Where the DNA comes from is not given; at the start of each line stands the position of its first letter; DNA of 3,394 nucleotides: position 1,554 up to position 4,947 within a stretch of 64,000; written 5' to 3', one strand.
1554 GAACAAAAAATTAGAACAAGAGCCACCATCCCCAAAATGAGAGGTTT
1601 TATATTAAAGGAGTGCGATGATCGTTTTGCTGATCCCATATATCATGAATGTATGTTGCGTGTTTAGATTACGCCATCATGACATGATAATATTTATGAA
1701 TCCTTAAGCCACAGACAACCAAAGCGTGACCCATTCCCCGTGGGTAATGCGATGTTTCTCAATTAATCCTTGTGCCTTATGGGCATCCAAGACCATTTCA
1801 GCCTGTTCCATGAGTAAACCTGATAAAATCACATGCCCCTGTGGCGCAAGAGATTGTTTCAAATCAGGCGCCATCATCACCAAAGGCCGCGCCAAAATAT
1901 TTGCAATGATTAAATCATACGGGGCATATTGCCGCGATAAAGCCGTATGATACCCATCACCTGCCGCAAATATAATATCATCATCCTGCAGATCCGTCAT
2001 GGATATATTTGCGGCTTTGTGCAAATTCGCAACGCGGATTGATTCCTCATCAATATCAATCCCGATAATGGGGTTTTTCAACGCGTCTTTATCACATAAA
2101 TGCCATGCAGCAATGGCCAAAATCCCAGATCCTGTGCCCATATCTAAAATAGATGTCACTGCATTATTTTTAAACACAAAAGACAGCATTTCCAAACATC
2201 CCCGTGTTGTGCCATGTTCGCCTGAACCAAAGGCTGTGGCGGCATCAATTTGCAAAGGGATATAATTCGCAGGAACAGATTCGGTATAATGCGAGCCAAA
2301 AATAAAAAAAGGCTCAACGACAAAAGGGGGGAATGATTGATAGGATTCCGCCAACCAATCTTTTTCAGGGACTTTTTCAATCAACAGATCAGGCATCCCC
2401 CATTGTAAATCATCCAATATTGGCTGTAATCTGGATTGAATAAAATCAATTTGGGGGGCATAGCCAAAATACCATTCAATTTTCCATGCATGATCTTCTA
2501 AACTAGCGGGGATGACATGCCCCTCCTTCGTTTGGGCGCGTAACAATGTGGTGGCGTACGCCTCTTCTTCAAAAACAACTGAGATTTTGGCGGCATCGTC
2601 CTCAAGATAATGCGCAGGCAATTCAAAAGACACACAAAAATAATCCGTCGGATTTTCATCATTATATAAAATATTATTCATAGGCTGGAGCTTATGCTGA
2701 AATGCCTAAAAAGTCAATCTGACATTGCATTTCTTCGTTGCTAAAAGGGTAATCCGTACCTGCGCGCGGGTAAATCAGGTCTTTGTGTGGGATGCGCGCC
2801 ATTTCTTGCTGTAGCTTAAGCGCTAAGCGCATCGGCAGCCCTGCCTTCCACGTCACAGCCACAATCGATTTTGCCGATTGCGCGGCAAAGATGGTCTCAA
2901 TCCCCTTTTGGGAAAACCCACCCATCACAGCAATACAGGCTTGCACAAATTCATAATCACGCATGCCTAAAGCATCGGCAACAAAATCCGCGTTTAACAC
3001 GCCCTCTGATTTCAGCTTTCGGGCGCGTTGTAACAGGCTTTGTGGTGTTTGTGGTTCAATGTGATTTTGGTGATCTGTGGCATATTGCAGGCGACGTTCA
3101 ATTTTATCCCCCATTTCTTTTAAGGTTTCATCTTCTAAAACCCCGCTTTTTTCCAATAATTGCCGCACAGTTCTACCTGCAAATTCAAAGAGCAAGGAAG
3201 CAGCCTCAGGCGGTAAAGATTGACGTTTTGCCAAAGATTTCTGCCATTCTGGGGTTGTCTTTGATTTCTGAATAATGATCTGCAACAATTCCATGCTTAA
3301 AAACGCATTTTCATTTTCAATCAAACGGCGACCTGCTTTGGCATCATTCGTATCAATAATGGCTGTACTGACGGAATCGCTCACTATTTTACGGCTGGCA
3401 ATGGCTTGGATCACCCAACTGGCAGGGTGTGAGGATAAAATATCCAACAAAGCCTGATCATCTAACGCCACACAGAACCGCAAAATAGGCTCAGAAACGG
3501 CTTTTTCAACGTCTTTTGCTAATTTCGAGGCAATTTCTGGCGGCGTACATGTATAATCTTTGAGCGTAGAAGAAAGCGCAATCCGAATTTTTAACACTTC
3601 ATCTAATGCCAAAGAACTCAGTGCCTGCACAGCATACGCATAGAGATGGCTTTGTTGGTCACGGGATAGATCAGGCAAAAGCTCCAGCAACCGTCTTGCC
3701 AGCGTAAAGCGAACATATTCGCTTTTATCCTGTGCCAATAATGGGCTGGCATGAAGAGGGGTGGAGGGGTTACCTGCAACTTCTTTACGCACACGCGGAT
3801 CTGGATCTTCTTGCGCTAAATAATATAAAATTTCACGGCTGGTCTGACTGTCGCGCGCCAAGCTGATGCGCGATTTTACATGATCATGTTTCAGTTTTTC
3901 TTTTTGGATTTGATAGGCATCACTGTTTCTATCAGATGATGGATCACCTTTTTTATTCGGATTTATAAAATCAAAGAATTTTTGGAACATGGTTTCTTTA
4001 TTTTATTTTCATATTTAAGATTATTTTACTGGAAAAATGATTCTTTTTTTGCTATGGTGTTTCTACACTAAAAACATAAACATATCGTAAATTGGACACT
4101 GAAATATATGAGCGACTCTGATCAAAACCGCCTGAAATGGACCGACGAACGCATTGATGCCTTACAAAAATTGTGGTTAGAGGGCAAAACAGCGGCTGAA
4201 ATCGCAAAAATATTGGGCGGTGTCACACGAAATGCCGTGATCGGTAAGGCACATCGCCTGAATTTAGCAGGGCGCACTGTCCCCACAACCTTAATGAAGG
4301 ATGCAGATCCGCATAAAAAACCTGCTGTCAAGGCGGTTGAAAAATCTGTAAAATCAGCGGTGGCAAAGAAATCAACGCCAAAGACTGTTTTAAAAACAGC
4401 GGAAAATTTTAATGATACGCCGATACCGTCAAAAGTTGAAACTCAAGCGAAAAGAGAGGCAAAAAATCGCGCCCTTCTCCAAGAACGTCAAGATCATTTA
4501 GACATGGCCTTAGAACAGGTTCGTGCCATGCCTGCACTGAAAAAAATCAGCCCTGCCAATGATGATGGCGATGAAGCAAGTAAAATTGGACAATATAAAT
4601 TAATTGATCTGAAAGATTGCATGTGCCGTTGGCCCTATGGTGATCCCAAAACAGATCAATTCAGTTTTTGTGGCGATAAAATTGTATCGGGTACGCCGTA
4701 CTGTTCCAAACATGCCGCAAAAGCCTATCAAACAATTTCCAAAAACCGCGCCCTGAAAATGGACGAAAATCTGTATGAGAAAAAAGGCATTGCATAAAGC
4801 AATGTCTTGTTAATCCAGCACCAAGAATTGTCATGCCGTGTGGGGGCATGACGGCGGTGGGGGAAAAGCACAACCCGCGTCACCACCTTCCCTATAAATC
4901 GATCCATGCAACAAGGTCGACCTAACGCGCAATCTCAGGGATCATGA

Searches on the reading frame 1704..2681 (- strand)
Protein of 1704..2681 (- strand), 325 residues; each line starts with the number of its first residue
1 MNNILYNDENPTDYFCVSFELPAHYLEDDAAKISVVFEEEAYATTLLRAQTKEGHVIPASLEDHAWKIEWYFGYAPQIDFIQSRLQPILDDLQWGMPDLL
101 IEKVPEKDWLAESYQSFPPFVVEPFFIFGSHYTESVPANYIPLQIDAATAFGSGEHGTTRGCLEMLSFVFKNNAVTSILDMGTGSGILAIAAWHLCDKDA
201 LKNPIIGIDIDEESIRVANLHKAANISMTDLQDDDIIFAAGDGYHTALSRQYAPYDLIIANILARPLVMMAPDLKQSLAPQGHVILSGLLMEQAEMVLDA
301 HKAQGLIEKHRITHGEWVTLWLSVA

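Call 55: search_protein_families(library=ncbifam, proteins=[window:1704-2681:-], max_evalue=1e-10)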
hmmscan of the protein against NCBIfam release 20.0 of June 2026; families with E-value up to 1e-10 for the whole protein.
window:1704-2681:- (325 aa): 5 families
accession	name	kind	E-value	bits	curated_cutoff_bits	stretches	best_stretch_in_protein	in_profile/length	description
NF001784.0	PRK00517.2-1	equivalog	2.3e-60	204.6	244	1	66-322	45-289/290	50S ribosomal protein L11 methyltransferase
NF001790.0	PRK00517.3-3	equivalog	1.7e-34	119.4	269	1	102-320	52-257/262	50S ribosomal protein L11 methyltransferase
NF001786.0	PRK00517.2-4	equivalog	1.3e-33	116.3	327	1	103-322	76-272/277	50S ribosomal protein L11 methyltransferase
TIGR00406.1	prmA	equivalog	9.1e-33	113.9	183.15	1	102-318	88-288/288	50S ribosomal protein L11 methyltransferase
NF001785.0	PRK00517.2-2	equivalog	1.5e-28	99.8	188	1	76-322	47-279/282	50S ribosomal protein L11 methyltransferase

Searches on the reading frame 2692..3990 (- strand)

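Call 55: search_protein_families(library=ncbifam, proteins=[window:2692-3990:-], max_evalue=1e-10)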
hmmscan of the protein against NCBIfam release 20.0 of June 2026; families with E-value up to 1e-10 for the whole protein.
window:2692-3990:- (432 aa): 1 family
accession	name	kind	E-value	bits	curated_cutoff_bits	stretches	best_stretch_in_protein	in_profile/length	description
NF052659.1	SpbR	equivalog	3.7e-35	121.7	400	1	85-391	9-307/358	SpbR family protein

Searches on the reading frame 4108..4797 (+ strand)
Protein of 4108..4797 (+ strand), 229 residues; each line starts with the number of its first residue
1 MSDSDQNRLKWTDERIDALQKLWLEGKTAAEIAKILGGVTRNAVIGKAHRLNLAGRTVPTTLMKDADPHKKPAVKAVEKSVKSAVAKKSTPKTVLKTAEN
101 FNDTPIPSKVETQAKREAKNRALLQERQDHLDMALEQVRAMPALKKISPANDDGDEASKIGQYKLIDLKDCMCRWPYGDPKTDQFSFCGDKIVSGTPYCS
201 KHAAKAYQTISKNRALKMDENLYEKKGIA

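Call 55: search_protein_families(library=ncbifam, proteins=[window:4108-4797:+], max_evalue=1e-10)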
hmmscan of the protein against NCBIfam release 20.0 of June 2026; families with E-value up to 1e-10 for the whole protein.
window:4108-4797:+ (229 aa): 1 family
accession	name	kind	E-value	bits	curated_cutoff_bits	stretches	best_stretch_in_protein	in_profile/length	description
NF050816.1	sig70cofacGcrA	equivalog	1.6e-40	139.2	280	2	10-98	2-96/173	cell cycle sigma 70 cofactor GcrA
